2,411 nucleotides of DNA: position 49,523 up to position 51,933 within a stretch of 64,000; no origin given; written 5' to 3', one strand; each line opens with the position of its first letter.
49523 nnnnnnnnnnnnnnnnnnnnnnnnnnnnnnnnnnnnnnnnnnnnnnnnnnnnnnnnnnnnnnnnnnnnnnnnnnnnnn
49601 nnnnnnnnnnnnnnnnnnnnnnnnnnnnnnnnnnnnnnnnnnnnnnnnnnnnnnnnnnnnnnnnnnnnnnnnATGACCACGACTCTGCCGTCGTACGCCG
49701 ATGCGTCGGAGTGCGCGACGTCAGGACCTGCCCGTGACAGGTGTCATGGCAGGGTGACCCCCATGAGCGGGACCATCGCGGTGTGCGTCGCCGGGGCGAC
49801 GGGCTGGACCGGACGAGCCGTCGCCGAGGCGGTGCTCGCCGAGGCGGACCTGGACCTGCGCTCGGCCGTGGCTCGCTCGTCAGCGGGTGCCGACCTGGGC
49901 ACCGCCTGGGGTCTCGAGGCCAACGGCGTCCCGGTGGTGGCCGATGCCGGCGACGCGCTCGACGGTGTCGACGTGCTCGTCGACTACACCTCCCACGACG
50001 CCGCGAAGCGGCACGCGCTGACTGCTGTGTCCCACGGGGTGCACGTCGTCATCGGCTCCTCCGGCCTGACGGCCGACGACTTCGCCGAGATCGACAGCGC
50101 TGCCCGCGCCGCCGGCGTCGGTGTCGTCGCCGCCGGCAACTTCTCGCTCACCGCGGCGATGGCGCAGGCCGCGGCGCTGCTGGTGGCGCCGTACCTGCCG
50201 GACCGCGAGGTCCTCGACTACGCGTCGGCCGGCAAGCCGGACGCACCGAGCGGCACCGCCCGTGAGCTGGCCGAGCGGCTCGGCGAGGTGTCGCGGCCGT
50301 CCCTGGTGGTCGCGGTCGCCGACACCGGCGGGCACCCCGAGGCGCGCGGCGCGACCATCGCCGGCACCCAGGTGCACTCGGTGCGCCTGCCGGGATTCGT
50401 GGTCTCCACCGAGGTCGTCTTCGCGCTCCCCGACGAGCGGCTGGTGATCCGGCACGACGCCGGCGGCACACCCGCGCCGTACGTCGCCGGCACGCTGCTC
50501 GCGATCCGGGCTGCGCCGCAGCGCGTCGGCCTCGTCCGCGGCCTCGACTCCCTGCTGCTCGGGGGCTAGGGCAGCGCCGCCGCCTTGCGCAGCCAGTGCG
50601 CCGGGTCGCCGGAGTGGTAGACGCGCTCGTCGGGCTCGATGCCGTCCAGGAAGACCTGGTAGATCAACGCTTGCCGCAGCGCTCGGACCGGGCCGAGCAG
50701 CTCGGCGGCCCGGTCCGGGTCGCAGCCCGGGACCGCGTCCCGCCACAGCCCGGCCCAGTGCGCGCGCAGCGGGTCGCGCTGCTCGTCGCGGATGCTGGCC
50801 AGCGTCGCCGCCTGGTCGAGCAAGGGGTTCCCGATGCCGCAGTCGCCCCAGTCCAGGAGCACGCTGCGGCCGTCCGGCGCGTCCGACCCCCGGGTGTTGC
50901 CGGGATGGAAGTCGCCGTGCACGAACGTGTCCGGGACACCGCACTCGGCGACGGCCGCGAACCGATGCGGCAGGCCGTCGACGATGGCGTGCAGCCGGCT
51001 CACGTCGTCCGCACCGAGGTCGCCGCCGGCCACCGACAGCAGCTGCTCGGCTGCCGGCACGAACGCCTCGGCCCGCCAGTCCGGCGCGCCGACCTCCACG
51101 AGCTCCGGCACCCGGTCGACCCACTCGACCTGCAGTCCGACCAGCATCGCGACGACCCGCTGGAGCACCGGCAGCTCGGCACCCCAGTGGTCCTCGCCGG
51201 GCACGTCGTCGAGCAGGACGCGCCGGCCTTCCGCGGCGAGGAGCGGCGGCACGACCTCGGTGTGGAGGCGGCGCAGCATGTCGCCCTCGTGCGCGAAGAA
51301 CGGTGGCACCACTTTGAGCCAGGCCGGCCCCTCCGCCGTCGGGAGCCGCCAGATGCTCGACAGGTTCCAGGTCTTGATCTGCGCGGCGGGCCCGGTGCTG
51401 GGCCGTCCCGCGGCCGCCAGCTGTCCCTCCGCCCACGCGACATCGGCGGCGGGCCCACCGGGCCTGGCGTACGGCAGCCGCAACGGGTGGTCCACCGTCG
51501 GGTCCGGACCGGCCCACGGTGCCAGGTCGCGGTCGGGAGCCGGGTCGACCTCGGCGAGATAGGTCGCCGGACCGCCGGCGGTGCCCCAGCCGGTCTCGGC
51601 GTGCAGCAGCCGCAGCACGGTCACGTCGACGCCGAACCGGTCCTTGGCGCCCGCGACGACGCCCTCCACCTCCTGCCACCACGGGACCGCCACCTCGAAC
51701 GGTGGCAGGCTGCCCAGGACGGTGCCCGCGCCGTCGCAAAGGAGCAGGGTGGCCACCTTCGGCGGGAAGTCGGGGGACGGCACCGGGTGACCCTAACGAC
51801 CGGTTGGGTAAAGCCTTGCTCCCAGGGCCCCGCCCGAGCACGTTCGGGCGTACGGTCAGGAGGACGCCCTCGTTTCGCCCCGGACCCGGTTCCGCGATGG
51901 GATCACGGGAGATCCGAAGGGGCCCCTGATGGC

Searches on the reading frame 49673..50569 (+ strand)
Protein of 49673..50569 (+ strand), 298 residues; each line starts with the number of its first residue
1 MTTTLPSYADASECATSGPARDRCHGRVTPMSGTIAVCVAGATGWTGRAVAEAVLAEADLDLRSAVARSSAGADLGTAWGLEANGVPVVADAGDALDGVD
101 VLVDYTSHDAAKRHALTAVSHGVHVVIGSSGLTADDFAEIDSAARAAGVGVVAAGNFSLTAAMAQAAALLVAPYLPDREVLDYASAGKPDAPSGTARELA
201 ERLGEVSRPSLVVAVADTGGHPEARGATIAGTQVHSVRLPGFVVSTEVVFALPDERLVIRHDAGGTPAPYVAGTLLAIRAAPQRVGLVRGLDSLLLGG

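Call 4: search_protein_families(library=pfam, proteins=[window:49673-50569:+], max_evalue=0.01)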
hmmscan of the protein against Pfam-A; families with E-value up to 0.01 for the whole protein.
window:49673-50569:+ (298 aa): 4 families
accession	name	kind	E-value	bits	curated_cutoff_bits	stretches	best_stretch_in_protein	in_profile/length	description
PF01113.26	DapB_N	-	1.6e-24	86.8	25.6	1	35-157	1-124/124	Dihydrodipicolinate reductase, N-terminus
PF05173.19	DapB_C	-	7.9e-16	58.7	27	1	160-286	6-113/121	Dihydrodipicolinate reductase, C-terminus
PF03447.22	NAD_binding_3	-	4.5e-11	43.9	24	1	44-151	3-113/116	Homoserine dehydrogenase, NAD binding domain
PF01118.30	Semialdhyde_dh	-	2.2e-06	28.5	26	1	37-132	2-100/121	Semialdehyde dehydrogenase, NAD binding domain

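Call 76: search_protein_families(library=ncbifam, proteins=[window:49673-50569:+], max_evalue=0.001)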
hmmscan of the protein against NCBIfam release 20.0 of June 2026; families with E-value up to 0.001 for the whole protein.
window:49673-50569:+ (298 aa): 2 families
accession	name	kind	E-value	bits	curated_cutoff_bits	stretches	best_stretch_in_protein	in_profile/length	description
TIGR00036.1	dapB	equivalog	1.7e-40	139.3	122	1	34-282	1-256/270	4-hydroxy-tetrahydrodipicolinate reductase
NF009828.0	PRK13303.1-3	subfamily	0.00033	19.9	177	1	50-157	12-121/263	aspartate dehydrogenase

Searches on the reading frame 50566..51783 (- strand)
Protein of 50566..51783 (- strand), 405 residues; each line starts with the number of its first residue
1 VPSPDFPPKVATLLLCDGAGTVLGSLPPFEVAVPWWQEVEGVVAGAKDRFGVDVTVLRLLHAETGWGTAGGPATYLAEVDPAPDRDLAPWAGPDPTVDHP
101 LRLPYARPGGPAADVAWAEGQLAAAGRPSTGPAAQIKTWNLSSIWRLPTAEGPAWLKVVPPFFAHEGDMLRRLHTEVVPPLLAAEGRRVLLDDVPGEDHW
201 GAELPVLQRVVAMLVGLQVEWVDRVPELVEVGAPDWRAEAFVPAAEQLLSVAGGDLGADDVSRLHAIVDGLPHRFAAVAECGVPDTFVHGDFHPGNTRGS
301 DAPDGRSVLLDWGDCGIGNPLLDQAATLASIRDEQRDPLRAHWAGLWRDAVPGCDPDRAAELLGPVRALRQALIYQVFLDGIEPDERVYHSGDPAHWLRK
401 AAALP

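Call 4: search_protein_families(library=pfam, proteins=[window:50566-51783:-], max_evalue=0.01)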
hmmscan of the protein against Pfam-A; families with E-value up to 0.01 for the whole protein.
window:50566-51783:- (405 aa): 1 family
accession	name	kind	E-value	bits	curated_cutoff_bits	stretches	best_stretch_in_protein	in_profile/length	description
PF01636.29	APH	-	1.9e-11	44.6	23.2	1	152-348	21-230/239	Phosphotransferase enzyme family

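Call 76: search_protein_families(library=ncbifam, proteins=[window:50566-51783:-], max_evalue=0.001)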
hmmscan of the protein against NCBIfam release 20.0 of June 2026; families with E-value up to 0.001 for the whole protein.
window:50566-51783:- (405 aa): 0 families
